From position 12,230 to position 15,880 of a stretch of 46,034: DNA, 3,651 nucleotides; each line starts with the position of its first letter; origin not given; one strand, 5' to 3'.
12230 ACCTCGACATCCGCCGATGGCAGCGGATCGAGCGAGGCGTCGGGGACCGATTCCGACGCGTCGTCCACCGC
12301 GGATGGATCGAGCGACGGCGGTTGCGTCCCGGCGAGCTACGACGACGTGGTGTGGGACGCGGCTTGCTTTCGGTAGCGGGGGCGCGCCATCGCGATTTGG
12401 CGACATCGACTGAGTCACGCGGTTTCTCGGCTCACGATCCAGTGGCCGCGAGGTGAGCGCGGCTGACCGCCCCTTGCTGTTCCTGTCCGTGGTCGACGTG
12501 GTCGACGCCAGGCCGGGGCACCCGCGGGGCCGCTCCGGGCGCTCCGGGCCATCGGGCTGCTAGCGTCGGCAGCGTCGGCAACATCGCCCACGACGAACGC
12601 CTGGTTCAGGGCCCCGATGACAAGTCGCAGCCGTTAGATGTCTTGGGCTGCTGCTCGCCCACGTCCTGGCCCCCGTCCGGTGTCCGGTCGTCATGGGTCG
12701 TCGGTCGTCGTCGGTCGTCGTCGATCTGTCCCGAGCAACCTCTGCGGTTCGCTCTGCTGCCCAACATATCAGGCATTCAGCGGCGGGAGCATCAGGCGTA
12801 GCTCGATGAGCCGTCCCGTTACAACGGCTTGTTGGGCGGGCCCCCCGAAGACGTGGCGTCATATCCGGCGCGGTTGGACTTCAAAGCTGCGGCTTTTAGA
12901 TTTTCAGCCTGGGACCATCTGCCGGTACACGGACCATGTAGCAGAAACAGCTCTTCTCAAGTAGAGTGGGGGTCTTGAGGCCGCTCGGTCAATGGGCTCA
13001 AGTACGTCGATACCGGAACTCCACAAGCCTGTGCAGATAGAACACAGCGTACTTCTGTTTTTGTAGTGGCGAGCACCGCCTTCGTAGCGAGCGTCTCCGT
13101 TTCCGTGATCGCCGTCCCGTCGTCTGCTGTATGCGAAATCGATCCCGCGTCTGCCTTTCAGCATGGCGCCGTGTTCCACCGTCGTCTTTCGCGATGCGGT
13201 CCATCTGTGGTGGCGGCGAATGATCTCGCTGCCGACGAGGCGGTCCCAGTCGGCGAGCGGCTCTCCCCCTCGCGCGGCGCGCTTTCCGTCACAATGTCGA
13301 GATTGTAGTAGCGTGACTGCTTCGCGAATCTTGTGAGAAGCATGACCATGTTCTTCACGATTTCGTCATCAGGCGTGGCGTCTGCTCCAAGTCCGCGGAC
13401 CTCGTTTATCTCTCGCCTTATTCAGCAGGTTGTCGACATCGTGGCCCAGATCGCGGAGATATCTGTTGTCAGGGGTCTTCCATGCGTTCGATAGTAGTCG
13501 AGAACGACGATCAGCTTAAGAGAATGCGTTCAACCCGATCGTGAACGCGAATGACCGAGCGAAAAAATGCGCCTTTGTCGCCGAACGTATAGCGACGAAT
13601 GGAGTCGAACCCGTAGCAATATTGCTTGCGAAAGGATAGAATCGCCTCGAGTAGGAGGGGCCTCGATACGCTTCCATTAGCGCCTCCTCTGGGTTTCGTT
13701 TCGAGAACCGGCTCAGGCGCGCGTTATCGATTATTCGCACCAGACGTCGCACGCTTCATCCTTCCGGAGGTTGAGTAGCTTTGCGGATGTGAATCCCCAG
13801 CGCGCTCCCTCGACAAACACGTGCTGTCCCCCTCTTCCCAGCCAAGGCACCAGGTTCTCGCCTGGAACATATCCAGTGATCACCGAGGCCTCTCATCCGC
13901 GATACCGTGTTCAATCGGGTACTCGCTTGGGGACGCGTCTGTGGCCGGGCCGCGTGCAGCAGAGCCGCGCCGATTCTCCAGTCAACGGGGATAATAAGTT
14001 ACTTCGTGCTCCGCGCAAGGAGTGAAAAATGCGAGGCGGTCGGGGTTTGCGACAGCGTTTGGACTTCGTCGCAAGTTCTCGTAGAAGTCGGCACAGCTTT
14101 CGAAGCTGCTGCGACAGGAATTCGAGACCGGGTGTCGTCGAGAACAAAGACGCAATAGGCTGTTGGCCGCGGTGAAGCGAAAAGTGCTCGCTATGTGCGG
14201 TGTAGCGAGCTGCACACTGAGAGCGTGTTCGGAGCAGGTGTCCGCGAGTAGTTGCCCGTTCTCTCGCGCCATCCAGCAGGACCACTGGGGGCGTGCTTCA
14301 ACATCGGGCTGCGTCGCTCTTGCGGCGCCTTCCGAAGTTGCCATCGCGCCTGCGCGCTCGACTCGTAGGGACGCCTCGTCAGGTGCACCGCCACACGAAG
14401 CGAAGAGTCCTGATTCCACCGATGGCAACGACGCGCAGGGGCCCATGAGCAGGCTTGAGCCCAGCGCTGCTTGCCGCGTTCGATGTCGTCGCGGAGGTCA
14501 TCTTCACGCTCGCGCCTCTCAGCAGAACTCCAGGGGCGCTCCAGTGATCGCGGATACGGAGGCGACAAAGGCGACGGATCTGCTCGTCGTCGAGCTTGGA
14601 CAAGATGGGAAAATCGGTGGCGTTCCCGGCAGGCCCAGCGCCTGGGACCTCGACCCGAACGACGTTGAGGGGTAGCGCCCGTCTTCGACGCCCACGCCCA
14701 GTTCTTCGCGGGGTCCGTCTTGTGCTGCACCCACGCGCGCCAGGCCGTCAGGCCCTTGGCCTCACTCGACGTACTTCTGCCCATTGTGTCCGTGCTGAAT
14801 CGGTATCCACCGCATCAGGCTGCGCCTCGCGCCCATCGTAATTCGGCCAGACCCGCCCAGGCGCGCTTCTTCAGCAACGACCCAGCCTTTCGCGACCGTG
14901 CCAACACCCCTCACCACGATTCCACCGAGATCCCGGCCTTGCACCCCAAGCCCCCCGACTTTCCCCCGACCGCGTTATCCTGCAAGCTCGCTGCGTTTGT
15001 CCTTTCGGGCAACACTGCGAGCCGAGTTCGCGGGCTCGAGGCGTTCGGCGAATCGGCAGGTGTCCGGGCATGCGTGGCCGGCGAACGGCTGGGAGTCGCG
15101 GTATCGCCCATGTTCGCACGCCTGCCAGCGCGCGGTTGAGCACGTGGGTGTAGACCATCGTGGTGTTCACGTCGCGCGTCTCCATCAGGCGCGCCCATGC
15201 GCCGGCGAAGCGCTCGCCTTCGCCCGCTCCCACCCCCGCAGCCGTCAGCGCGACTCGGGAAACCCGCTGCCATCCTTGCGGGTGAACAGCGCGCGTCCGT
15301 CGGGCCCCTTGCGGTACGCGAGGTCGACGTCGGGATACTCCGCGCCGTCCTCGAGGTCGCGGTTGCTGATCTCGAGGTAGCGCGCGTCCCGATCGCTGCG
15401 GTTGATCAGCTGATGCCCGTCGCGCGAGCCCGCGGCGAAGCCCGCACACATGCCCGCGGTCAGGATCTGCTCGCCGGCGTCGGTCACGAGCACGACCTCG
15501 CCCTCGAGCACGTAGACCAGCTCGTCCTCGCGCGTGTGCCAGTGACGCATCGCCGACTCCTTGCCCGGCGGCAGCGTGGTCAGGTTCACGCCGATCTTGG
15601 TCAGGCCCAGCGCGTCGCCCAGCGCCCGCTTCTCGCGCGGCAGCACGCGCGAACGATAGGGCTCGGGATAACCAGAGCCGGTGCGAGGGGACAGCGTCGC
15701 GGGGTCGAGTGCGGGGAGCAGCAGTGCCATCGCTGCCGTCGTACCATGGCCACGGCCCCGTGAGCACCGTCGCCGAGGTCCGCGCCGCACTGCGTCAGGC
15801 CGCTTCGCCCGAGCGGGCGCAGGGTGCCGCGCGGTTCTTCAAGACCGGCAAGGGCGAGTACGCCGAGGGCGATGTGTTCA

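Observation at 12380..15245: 2.8 kb low-GC island with no intact genes, capped by an integron-integrase-type recombinase remnant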

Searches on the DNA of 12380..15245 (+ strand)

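Call 33: search_dna_similar(query=window:12380-15245:+, collection=plasmids, mode=distant, max_rows=15)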
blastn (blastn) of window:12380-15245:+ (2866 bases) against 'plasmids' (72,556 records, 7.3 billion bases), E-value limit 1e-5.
No match.

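Call 34: search_dna_similar(query=window:12380-15245:+, collection=phages, mode=distant, max_rows=15)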
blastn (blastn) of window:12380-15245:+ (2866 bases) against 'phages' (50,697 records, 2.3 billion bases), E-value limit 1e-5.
No match.

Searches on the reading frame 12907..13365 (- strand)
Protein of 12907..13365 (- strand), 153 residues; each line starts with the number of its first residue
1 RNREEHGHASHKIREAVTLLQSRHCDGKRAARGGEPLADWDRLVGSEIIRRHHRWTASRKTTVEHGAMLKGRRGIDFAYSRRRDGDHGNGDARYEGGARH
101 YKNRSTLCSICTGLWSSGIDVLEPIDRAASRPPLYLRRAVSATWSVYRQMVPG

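Call 8: search_protein_families(library=pfam, max_evalue=1, proteins=[window:12907-13365:-])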
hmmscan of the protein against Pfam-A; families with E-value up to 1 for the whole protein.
window:12907-13365:- (153 aa): 0 families

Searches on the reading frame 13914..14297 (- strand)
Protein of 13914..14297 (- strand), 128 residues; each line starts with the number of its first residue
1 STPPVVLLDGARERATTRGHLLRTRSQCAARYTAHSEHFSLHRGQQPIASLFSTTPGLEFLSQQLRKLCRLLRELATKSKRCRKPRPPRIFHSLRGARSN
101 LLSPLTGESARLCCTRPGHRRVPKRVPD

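Call 8: search_protein_families(library=pfam, max_evalue=1, proteins=[window:13914-14297:-])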
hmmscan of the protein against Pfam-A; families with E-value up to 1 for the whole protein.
window:13914-14297:- (128 aa): 1 family
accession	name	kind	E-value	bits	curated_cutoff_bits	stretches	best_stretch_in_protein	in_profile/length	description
PF06936.16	Selenoprotein_S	-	0.038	14.3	29.8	1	96-120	162-186/192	Selenoprotein S (SelS)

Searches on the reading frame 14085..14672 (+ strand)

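Call 8: search_protein_families(library=pfam, max_evalue=1, proteins=[window:14085-14672:+])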
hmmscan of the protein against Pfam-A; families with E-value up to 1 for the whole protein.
window:14085-14672:+ (196 aa): 2 families
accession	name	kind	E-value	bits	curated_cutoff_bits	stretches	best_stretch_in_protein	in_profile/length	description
PF12190.13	amfpi-1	-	0.043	14.9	25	1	37-80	11-55/91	Fungal protease inhibitor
PF05375.19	Pacifastin_I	-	0.3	11.3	27.9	1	39-54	21-36/40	Pacifastin inhibitor (LCMII)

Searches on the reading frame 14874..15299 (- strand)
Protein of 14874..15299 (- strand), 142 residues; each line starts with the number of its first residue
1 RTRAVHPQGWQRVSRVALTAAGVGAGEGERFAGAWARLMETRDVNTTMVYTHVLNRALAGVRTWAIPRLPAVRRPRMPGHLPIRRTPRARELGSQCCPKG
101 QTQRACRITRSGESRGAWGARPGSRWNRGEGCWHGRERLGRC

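Call 8: search_protein_families(library=pfam, max_evalue=1, proteins=[window:14874-15299:-])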
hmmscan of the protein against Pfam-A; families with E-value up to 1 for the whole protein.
window:14874-15299:- (142 aa): 0 families

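Call 10: search_protein_families(library=ncbifam, max_evalue=10, proteins=[window:14874-15299:-])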
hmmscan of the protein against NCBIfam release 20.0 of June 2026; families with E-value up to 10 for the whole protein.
window:14874-15299:- (142 aa): 2 families
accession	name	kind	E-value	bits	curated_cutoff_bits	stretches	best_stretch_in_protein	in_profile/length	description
TIGR02249.1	integrase_gron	subfamily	0.00078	18.9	265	1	41-62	288-309/315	integron integrase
NF011946.0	PRK15417.1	equivalog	0.053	12.7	435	1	38-63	300-325/337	integron integrase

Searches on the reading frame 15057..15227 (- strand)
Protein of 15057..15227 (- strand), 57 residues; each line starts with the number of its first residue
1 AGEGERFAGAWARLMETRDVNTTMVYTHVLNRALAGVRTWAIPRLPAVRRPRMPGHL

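Call 9: search_solved_structures(query=window:15057-15227:-, max_evalue=10, show_alignments=3)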
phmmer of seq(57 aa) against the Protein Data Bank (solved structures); distinct sequences matched with E-value up to 10: 1.
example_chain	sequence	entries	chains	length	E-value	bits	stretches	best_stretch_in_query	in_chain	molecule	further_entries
2a3v_A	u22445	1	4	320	0.084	16.5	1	18-38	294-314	site-specific recombinase IntI4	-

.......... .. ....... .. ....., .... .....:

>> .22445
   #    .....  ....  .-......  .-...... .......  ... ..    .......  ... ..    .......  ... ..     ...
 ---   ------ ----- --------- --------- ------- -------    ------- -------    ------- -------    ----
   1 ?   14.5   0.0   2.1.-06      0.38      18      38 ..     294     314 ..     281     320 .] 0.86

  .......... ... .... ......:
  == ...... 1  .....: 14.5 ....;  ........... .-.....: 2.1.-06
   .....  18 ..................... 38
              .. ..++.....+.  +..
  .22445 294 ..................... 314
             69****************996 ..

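Call 10: search_protein_families(library=ncbifam, max_evalue=10, proteins=[window:15057-15227:-])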
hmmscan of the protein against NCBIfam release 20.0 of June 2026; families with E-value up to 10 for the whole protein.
seq(57 aa): 3 families
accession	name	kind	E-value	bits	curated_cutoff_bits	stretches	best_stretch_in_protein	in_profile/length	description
TIGR02249.1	integrase_gron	subfamily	0.00016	21.2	265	1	16-38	287-309/315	integron integrase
NF011946.0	PRK15417.1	equivalog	0.012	14.8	435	1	14-40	300-326/337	integron integrase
NF001399.0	PRK00283.1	subfamily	0.13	11.4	279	1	15-43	269-297/300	tyrosine recombinase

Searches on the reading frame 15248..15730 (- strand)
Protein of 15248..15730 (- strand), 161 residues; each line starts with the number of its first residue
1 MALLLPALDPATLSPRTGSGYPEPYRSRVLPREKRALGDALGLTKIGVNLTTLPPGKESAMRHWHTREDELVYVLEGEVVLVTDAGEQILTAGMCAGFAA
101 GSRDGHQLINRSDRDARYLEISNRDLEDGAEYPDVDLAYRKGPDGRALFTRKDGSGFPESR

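Call 11: find_encoding_contigs(protein=window:15248-15730:-, flank=10000, max_places=6)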
Protein seq(161 aa) (161 aa): 6 contigs read that carry it; 6 places shown.
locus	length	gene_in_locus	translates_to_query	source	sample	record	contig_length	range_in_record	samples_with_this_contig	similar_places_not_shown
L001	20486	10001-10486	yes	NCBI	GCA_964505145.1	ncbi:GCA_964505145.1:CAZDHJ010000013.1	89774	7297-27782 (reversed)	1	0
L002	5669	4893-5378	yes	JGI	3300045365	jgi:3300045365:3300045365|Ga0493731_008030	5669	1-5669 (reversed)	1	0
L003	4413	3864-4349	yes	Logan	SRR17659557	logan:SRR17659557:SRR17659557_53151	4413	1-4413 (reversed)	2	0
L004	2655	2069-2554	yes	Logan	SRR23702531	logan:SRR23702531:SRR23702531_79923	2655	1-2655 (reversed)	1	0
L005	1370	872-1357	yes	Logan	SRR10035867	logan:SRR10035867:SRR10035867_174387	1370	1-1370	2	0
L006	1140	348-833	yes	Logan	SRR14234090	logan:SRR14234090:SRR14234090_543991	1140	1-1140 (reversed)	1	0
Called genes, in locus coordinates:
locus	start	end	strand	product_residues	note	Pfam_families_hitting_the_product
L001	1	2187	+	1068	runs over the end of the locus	PF07676:PD40 (faint), PF18582:HZS_alpha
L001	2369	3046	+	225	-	-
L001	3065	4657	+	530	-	-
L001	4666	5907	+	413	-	PF00561:Abhydrolase_1, PF07819:PGAP1 (faint), PF12146:Hydrolase_4, PF12697:Abhydrolase_6, PF00756:Esterase (faint), PF03096:Ndr (weak)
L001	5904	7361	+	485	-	PF00474:SSF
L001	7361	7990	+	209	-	PF00440:TetR_N, PF17932:TetR_C_24 (faint)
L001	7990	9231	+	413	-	PF10503:Esterase_PHB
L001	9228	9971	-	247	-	PF08713:DNA_alkylation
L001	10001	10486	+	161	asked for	PF07883:Cupin_2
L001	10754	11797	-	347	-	-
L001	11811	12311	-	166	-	-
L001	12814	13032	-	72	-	-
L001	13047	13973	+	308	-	PF01073:3Beta_HSD, PF01370:Epimerase, PF04321:RmlD_sub_bind, PF16363:GDP_Man_Dehyd, PF02719:Polysacc_synt_2, PF07993:NAD_binding_4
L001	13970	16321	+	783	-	PF13439:Glyco_transf_4, PF20706:GT4-conflict, PF00534:Glycos_transf_1, PF13692:Glyco_trans_1_4, PF04055:Radical_SAM, PF13186:SPASM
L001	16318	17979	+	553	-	PF14903:WG_beta_rep (faint), PF08100:Dimerisation, PF00891:Methyltransf_2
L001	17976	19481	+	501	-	PF00300:His_Phos_1 (weak)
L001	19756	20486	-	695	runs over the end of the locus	PF13604:AAA_30 (faint), PF00580:UvrD-helicase, PF13245:AAA_19, PF13538:UvrD_C_2 (faint), PF13361:UvrD_C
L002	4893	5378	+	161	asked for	PF07883:Cupin_2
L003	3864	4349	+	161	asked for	PF07883:Cupin_2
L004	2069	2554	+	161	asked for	PF07883:Cupin_2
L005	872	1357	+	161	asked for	PF07883:Cupin_2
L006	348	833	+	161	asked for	PF07883:Cupin_2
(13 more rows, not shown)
